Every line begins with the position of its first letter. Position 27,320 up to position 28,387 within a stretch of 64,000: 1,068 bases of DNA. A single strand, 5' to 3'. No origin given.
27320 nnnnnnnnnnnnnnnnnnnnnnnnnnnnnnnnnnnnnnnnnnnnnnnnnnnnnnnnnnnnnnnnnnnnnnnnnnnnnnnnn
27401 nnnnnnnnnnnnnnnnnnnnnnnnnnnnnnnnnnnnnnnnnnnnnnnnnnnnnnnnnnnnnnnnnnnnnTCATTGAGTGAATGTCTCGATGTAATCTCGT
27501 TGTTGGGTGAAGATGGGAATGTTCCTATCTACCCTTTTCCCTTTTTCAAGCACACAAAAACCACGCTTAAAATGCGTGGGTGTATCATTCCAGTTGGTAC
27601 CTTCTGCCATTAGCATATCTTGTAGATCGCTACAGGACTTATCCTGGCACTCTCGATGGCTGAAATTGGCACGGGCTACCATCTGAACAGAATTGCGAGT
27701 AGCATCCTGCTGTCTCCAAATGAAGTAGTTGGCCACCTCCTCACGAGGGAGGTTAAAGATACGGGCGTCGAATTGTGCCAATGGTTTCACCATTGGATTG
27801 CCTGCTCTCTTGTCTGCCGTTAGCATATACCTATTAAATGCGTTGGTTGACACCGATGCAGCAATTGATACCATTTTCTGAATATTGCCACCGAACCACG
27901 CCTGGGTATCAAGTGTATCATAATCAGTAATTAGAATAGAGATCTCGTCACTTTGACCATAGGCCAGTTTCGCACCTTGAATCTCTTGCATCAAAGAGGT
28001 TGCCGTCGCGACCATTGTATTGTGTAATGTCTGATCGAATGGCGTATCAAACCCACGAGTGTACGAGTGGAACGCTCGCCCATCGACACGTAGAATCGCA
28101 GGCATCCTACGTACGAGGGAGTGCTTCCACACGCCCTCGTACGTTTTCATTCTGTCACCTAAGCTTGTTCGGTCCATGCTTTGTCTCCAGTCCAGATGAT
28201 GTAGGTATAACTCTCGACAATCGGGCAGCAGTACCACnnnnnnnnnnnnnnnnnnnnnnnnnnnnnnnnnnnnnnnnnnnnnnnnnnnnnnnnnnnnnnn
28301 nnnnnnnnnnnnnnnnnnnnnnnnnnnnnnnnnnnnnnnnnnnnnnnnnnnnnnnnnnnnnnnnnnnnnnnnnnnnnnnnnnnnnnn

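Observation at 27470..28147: Thg1-like 3'-5' nucleotidyltransferase encoded by a phage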

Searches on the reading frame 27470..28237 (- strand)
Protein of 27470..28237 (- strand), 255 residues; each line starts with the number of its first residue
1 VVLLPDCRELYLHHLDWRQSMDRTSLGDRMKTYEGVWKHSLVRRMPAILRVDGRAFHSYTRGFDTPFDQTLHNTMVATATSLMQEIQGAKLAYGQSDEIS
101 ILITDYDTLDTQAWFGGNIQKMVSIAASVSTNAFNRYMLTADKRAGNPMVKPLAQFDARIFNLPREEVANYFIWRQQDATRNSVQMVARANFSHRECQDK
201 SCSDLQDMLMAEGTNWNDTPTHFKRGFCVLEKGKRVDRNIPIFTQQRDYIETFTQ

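Call 3: search_protein_families(library=pfam, proteins=[window:27470-28237:-], max_evalue=0.01)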
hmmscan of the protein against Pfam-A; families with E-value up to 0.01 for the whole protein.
window:27470-28237:- (255 aa): 1 family
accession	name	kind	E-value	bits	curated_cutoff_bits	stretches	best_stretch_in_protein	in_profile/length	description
PF04446.17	Thg1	-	1.7e-31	109.3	29.2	1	28-164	2-130/130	tRNAHis guanylyltransferase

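Call 4: search_protein_families(library=phrogs, proteins=[window:27470-28237:-], max_evalue=0.001)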
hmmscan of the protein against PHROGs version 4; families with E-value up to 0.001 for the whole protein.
window:27470-28237:- (255 aa): 1 family
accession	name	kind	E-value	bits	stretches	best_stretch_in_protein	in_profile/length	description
phrog_4717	-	DNA, RNA and nucleotide metabolism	6.6e-91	305.4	1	24-253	3-238/250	tRNA-His guanylyltransferase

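Call 6: search_dna_similar(query=window:27470-28177:-, collection=phages, mode=protein, max_rows=40, rows=spread)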
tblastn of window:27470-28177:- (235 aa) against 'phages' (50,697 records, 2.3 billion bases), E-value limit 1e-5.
Records with a match: 164; places in all: 165; records where one place covers at least 80% of the query: 158.
Best place of each record, by identity: <60% 164.
By first word of the organism name: Bacillus 46; Prevotella 15; Caulobacter 13; Mycobacterium 11; Erwinia 7; Brevundimonas 7; Aeromonas 6; Vibrio 6; Burkholderia 5; Xanthomonas 4; and 20 more.
By host as written in the record: - 17; Prevotella sp. 15; Bacillus cereus 14; Caulobacter vibrioides CB15 13; Mycobacterium smegmatis mc2 155 8; Brevundimonas pondensis LVF1 6; Bacillus sp. 5; Burkholderia cenocepacia 4; and 51 more.
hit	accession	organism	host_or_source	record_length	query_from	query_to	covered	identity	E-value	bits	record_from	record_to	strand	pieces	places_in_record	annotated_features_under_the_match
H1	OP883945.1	Stenotrophomonas phage CM1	Stenotrophomonas maltophilia SRM01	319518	2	230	97%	51.9%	8e-71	240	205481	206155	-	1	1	record has no annotation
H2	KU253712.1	Bacillus phage Eldridge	Bacillus megaterium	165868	6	234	97%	50.8%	1e-69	236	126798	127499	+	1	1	tRNA-His guanylyltransferase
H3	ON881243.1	Bacillus phage PK-3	Bacillus sp.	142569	1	234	100%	49.0%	2e-68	233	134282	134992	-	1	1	tRNA(His) guanylyltransferase Thg1 family protein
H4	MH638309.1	Bacillus phage Hobo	Bacillus thuringiensis kurstaki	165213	1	230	98%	49.0%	9e-67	228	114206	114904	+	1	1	168: tRNAHis guanylyltransferase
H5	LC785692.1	Bacillus phage CM1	Bacilus cereus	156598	1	230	98%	49.0%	4e-66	226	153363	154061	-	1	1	putative tRNA-His guanylyltransferase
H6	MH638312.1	Bacillus phage Kioshi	Bacillus thuringiensis kurstaki ATCC ...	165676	1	230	98%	48.5%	7e-66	226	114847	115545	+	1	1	170: tRNAHis guanylyltransferase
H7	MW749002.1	Bacillus phage vB_BspH_Mawwa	Bacillus sp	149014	1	235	100%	47.2%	4e-67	229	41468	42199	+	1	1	putative tRNA(His) guanylyltransferase Thg1 family protein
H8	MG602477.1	Bacillus phage BCP01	Bacillus cereus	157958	1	230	98%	48.1%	4e-66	226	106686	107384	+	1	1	hypothetical protein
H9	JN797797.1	Bacillus phage BCP78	Bacillus cereus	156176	5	234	98%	48.1%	1e-65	224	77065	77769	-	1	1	hypothetical protein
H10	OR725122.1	Bacillus phage BC-VP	Bacillus cereus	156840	1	230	98%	48.1%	5e-65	223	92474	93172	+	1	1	tRNA-His guanylyltransferase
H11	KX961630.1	Bacillus phage QCM8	-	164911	5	234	98%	47.7%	1e-64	222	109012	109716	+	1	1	tRNA-His guanylyltransferase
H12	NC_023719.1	Bacillus phage G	Bacillus megaterium str. ATCC 43725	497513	4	234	98%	47.1%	1e-66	228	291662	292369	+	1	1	378: tRNA-His guanylyltransferase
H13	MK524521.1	Mycobacterium phage Schatzie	Mycobacterium smegmatis mc2 155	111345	5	216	90%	50.0%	2e-59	207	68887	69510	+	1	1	121: hypothetical protein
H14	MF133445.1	Mycobacterium phage Lucky2013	Mycobacterium smegmatis mc2 155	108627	5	210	88%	50.7%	2e-60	210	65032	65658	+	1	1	118: hypothetical protein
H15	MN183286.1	Mycobacterium phage Yeet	Mycobacterium smegmatis mc2 155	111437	5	210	88%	49.8%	6e-59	206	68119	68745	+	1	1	117: tRNA nucleotidyltransferase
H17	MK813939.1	Aeromonas phage 4L372D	Aeromonas hydrophila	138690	1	206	88%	48.3%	1e-55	196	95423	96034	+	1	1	4L372D_166: tRNA-His guanylyltransferase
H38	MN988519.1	Rhizobium phage RHph_I1_18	Rhizobium phaseoli I1_18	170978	3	228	96%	28.8%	2e-11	69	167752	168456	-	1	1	putative tRNA-His guanylyltransferase protein | RNA ligase A protein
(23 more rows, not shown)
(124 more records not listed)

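Call 7: search_solved_structures(query=window:27470-28177:-, show_alignments=4, max_evalue=0.001)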
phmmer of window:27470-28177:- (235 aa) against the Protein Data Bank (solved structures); distinct sequences matched with E-value up to 0.001: 6.
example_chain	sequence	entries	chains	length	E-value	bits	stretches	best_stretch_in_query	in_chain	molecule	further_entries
4kgk_A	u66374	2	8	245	1.5e-67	230.3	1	5-234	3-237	Thg1-like uncharacterized protein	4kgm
5axk_A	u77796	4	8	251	3.1e-13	52.6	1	25-223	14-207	tRNA(His)-5'-guanylyltransferase (Thg1) like protein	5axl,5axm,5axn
5xox_A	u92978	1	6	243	1.4e-12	50.6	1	26-220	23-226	tRNA(His) guanylyltransferase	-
3wbz_A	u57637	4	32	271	7.7e-11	44.8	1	26-212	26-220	Likely histidyl tRNA-specific guanylyltransferase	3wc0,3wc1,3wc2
3otb_A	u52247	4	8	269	5.4e-10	42.1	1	27-164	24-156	tRNA(His) guanylyltransferase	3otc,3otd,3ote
7cv1_A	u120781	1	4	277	5.8e-10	42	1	27-164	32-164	Probable tRNA(His) guanylyltransferase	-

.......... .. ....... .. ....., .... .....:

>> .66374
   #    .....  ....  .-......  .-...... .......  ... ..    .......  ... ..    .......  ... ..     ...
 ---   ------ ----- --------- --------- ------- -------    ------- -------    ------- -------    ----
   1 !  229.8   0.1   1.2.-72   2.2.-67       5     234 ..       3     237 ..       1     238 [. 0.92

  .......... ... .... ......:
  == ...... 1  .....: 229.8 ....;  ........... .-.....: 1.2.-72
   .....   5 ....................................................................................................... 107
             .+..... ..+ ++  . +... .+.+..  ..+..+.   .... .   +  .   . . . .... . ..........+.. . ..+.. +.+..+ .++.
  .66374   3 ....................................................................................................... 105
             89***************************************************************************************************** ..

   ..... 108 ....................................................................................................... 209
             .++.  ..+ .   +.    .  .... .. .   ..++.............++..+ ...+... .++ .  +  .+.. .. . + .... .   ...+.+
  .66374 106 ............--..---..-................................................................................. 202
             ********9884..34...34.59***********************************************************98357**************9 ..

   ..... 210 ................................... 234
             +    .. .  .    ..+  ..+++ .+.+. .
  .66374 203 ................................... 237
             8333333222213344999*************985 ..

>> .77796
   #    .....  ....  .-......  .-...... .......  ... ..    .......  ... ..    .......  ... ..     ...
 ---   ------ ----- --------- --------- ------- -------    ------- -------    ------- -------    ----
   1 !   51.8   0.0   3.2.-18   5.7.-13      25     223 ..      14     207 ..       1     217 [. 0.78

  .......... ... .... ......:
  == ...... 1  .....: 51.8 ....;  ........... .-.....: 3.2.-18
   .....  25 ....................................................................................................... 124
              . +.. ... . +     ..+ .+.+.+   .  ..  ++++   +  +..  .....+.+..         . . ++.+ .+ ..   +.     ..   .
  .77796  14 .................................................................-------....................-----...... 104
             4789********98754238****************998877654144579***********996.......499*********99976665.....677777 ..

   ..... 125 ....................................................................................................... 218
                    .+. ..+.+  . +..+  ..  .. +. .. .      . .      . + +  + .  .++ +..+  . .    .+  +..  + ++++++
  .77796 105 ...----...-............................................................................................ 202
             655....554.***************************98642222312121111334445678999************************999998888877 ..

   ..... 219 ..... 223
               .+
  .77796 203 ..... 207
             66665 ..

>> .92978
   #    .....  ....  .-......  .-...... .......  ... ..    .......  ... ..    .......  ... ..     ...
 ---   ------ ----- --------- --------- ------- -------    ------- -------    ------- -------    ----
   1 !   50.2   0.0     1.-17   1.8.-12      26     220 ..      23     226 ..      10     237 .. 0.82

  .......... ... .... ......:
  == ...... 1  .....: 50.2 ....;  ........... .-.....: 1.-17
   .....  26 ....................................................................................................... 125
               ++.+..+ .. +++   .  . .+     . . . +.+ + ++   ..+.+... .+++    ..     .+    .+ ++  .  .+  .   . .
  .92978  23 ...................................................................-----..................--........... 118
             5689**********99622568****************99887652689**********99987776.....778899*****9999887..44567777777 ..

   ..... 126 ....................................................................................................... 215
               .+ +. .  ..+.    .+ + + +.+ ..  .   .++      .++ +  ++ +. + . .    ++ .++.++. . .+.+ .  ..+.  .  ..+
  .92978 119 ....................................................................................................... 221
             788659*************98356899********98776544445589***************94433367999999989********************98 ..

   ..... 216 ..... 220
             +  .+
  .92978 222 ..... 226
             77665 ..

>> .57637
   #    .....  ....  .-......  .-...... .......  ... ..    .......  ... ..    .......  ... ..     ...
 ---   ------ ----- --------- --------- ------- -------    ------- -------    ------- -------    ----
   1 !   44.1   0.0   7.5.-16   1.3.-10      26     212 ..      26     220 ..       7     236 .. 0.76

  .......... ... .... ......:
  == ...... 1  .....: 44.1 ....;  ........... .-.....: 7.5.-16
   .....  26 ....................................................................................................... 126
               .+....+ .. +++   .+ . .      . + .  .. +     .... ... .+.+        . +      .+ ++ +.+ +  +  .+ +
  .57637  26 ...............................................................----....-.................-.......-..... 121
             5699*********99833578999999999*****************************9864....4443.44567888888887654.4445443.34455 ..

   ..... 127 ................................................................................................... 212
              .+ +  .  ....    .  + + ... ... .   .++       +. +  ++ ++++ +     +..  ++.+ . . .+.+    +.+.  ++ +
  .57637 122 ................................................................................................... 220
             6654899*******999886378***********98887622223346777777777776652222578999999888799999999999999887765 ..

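Call 14: find_encoding_contigs(protein=window:27470-28177:-, flank=10000, max_places=6)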
Protein window:27470-28177:- (235 aa): 4 contigs read that carry it; 2 places shown.
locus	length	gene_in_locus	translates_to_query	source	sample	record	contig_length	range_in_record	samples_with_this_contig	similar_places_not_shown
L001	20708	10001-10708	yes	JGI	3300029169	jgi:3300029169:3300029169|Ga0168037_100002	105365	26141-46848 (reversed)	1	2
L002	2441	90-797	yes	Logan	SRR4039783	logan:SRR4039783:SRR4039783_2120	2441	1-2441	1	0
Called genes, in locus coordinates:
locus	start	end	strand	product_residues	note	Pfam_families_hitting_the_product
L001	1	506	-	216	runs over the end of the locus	PF17338:GP88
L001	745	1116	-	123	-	-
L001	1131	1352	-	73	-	-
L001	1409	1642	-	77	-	-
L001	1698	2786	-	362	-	PF06067:DUF932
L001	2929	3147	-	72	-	-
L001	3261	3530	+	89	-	-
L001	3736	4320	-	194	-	-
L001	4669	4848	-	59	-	-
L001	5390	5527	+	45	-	-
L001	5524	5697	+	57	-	-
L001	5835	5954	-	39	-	-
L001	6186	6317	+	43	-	-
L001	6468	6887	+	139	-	PF00156:Pribosyltran (faint)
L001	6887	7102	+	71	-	-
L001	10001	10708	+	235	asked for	PF04446:Thg1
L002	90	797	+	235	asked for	PF04446:Thg1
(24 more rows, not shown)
